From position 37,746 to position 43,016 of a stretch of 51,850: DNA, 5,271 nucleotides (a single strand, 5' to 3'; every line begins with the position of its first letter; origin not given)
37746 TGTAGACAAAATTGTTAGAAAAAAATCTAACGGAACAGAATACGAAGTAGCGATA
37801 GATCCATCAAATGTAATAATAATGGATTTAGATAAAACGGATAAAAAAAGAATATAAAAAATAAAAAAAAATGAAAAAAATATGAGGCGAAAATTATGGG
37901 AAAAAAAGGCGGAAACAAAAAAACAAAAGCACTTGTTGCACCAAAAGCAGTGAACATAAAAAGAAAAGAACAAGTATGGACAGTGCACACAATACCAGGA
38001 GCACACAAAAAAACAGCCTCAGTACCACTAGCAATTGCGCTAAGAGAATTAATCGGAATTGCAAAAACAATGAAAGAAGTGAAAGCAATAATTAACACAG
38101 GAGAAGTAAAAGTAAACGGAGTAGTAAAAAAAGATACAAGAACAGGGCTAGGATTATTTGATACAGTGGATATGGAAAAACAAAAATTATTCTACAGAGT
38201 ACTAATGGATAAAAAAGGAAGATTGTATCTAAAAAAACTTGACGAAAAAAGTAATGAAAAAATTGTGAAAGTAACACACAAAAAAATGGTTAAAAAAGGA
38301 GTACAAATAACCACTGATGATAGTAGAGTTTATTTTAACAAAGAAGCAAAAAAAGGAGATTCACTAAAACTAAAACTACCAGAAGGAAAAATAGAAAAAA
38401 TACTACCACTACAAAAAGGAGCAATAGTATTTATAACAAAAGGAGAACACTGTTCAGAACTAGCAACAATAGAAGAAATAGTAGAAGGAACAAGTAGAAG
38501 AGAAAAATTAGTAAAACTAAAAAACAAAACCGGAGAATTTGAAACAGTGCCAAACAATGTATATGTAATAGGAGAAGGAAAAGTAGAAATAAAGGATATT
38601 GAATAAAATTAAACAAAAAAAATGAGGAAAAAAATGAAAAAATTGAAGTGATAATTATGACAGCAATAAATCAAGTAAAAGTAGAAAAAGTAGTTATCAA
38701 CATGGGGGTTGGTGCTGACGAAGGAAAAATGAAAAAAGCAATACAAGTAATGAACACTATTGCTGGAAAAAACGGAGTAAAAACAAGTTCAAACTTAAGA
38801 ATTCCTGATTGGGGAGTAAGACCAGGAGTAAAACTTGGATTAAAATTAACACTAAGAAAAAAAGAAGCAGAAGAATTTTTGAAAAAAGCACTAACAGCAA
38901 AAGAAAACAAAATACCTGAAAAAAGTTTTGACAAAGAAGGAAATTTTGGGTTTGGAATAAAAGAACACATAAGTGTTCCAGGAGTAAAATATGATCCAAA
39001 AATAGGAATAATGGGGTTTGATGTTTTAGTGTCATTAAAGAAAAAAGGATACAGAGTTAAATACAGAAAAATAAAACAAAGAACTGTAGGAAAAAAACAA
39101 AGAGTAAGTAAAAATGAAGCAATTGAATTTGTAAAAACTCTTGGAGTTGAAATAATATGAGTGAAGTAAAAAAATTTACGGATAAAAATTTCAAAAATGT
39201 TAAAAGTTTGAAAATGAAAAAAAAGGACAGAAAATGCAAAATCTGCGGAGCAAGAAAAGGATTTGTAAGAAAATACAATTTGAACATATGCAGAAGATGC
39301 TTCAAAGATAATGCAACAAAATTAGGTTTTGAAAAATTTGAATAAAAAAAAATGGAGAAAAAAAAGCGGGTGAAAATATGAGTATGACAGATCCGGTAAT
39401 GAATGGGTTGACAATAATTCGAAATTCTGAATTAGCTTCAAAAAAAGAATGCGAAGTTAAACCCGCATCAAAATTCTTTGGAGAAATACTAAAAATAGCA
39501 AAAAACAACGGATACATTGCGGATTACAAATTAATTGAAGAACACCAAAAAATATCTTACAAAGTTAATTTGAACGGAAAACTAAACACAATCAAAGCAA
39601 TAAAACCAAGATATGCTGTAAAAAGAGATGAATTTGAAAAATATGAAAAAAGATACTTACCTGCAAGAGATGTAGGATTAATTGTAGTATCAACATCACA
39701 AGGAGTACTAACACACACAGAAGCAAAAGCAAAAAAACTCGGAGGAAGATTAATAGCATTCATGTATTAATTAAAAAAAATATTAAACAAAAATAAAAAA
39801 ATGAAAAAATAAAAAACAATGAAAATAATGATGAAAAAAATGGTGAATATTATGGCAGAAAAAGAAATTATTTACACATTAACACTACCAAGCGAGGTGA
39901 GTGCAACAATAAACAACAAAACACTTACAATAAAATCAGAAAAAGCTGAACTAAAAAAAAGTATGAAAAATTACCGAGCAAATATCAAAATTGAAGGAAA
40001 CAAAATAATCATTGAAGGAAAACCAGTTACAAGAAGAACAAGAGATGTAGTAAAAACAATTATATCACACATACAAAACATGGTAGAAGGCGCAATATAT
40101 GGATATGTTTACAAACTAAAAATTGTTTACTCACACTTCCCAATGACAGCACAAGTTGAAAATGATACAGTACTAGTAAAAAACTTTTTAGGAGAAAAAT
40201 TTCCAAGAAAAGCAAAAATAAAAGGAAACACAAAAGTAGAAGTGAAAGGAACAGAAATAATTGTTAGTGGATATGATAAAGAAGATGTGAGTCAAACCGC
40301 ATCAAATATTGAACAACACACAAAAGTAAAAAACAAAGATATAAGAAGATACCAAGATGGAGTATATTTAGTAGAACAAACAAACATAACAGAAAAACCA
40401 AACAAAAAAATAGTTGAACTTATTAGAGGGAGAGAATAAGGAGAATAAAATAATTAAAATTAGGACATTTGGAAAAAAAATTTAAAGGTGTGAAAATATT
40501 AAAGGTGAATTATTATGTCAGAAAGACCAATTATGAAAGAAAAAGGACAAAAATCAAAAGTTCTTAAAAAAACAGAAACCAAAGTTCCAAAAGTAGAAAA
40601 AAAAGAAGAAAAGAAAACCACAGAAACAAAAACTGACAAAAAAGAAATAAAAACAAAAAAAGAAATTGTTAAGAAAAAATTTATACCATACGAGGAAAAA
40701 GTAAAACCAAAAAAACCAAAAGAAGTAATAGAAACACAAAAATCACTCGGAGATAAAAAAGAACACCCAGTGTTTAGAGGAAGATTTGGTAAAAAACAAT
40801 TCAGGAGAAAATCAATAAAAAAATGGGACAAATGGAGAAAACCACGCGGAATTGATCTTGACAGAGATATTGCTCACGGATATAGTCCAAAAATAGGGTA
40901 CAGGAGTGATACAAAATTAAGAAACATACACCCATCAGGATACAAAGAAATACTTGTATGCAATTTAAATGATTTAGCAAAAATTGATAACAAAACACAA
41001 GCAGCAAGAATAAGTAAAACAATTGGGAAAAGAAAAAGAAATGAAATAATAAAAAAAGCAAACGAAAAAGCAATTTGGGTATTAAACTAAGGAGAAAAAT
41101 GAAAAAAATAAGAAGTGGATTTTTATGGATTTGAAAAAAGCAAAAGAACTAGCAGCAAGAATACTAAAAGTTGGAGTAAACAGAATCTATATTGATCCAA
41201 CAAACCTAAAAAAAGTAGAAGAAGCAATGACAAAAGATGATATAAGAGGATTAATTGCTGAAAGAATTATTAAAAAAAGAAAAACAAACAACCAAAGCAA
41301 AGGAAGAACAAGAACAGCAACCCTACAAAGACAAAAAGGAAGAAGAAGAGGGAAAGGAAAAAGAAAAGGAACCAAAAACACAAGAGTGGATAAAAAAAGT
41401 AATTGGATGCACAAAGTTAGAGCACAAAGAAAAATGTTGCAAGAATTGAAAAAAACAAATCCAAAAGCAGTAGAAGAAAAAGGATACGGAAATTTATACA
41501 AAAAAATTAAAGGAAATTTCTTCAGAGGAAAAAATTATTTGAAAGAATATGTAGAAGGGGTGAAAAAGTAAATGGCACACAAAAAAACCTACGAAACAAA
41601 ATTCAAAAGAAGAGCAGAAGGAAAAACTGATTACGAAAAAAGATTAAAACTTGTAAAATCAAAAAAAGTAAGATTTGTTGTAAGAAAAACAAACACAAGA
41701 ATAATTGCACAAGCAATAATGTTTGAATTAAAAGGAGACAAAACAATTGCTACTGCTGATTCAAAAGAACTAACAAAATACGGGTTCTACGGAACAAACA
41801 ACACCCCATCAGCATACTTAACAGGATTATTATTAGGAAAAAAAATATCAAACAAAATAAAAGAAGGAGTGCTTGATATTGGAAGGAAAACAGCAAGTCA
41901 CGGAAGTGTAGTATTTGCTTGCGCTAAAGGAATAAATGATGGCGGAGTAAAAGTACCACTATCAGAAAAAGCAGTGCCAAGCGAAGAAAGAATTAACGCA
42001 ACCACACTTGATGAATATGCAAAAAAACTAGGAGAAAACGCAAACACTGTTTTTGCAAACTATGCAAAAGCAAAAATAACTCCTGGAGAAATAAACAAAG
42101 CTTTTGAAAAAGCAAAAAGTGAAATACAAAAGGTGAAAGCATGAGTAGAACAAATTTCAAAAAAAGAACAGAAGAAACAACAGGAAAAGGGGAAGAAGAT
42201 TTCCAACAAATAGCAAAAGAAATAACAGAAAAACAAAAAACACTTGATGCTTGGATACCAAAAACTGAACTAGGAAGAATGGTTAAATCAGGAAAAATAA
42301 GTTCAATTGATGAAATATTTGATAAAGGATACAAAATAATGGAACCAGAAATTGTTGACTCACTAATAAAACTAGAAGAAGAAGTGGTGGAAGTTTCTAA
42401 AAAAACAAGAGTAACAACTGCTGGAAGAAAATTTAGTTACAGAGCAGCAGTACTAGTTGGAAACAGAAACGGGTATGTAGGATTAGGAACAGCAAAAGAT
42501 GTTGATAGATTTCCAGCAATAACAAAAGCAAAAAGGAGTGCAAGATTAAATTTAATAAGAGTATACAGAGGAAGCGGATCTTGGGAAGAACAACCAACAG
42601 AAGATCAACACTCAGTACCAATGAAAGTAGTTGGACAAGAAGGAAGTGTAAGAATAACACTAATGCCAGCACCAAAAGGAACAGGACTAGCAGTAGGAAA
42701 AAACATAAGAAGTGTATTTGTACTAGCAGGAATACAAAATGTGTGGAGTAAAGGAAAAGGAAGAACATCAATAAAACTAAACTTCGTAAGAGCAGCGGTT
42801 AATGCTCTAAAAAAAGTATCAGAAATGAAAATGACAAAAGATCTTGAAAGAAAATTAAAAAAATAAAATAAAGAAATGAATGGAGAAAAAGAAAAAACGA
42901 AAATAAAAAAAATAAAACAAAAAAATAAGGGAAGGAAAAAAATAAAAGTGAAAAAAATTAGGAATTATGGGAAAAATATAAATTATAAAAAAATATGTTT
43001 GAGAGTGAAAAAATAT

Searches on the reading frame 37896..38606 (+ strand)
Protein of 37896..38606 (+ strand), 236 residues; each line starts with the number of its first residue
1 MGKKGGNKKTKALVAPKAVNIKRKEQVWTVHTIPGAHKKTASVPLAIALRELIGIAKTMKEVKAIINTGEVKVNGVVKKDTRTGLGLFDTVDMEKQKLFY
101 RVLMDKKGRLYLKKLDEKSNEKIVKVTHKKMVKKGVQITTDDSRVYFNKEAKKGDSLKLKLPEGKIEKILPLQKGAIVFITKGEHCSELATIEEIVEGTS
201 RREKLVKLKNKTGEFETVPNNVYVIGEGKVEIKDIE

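Call 74: search_protein_families(library=pfam, proteins=[window:37896-38606:+], max_evalue=0.00001)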
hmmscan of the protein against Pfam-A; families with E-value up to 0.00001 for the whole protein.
window:37896-38606:+ (236 aa): 2 families
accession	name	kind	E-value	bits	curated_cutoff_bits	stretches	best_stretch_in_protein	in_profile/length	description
PF00900.26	Ribosomal_S4e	-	1.2e-12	47.8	25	1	99-166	4-75/75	Ribosomal family S4e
PF08071.17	RS4NT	-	2.5e-09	37.4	27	1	4-39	1-36/37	RS4NT (NUC023) domain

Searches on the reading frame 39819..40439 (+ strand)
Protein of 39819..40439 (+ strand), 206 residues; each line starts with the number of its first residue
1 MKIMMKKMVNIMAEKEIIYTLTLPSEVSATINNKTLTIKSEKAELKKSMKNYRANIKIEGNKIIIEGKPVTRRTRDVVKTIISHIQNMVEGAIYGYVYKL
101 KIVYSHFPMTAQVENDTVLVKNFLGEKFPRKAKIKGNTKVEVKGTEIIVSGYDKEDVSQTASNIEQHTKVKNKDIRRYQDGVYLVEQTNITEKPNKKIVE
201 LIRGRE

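Call 74: search_protein_families(library=pfam, proteins=[window:39819-40439:+], max_evalue=0.00001)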
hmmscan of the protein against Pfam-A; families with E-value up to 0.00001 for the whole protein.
window:39819-40439:+ (206 aa): 1 family
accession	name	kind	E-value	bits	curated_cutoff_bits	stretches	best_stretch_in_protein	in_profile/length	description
PF00347.28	Ribosomal_L6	-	9.7e-20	71.6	27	1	107-176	1-75/80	Ribosomal protein L6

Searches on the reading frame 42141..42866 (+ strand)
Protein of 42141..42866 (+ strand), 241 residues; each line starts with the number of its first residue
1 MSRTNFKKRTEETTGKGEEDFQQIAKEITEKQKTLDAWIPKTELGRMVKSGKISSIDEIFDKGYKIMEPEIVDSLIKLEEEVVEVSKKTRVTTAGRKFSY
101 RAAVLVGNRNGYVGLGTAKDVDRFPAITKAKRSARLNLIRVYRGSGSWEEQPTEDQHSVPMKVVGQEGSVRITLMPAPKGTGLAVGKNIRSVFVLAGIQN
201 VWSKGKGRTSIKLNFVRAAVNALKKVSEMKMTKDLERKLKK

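Call 74: search_protein_families(library=pfam, proteins=[window:42141-42866:+], max_evalue=0.00001)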
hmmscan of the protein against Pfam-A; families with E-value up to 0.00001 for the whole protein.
window:42141-42866:+ (241 aa): 2 families
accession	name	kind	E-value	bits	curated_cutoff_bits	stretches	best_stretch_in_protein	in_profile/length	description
PF03719.21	Ribosomal_S5_C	-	1.2e-19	70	21.5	1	165-230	1-65/71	Ribosomal protein S5, C-terminal domain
PF00333.26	Ribosomal_S5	-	1.2e-18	67.2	27.1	1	78-141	1-64/65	Ribosomal protein S5, N-terminal domain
